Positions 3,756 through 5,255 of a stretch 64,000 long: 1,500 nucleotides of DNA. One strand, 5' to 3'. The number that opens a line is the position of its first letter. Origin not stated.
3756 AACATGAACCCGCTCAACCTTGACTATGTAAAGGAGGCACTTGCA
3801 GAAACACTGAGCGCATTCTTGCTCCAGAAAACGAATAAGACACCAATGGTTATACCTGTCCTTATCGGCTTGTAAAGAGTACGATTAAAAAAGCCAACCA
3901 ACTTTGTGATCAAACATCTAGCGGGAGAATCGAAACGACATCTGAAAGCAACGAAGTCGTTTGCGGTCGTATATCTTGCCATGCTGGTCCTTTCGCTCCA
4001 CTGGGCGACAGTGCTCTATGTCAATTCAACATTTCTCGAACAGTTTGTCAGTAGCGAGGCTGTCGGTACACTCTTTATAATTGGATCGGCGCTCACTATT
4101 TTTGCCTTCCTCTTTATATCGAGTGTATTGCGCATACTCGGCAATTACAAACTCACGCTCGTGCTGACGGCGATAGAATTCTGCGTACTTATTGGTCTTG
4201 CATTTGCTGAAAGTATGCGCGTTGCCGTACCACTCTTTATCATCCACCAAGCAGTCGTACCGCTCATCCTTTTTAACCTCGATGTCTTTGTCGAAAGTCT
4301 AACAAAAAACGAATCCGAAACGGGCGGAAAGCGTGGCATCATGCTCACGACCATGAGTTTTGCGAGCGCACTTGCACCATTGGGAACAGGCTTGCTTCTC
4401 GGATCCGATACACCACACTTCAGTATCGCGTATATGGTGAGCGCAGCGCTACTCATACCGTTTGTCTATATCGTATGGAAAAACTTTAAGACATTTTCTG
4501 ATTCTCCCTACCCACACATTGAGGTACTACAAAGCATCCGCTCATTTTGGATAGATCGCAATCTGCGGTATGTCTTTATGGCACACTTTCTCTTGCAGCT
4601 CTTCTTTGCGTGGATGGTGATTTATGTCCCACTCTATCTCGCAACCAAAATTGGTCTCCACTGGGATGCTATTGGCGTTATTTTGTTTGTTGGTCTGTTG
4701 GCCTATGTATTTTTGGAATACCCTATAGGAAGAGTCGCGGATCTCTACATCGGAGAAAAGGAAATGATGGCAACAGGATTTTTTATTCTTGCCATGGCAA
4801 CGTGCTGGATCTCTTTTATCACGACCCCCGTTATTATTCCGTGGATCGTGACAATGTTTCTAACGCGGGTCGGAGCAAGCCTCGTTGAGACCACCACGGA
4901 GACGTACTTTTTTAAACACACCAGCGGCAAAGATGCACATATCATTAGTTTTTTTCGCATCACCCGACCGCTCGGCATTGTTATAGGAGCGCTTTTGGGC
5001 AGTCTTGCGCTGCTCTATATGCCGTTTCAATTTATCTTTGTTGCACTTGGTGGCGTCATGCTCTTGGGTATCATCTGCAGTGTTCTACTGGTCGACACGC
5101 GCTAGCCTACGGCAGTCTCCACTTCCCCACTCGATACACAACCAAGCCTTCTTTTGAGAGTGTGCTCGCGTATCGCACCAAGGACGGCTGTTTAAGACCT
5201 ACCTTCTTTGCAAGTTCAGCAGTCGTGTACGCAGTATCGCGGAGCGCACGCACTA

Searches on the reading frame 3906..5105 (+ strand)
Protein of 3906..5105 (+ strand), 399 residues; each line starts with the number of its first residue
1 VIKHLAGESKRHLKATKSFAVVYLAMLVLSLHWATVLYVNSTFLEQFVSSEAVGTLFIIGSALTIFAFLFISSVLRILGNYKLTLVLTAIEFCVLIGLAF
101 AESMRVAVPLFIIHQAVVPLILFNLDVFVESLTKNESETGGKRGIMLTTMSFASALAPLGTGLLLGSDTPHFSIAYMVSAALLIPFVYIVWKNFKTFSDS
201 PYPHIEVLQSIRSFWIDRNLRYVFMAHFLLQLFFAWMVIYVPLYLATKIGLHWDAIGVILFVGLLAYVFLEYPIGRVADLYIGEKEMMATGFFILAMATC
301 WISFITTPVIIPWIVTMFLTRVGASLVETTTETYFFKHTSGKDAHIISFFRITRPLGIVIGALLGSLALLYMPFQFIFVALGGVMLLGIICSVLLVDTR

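Call 5: search_protein_families(library=pfam, proteins=[window:3906-5105:+], max_evalue=0.01)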
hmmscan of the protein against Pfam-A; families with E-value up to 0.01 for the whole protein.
window:3906-5105:+ (399 aa): 1 family
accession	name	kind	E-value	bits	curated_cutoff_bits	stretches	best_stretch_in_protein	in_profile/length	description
PF07690.21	MFS_1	-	4.9e-17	62.3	33.4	2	223-396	1-172/347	Major Facilitator Superfamily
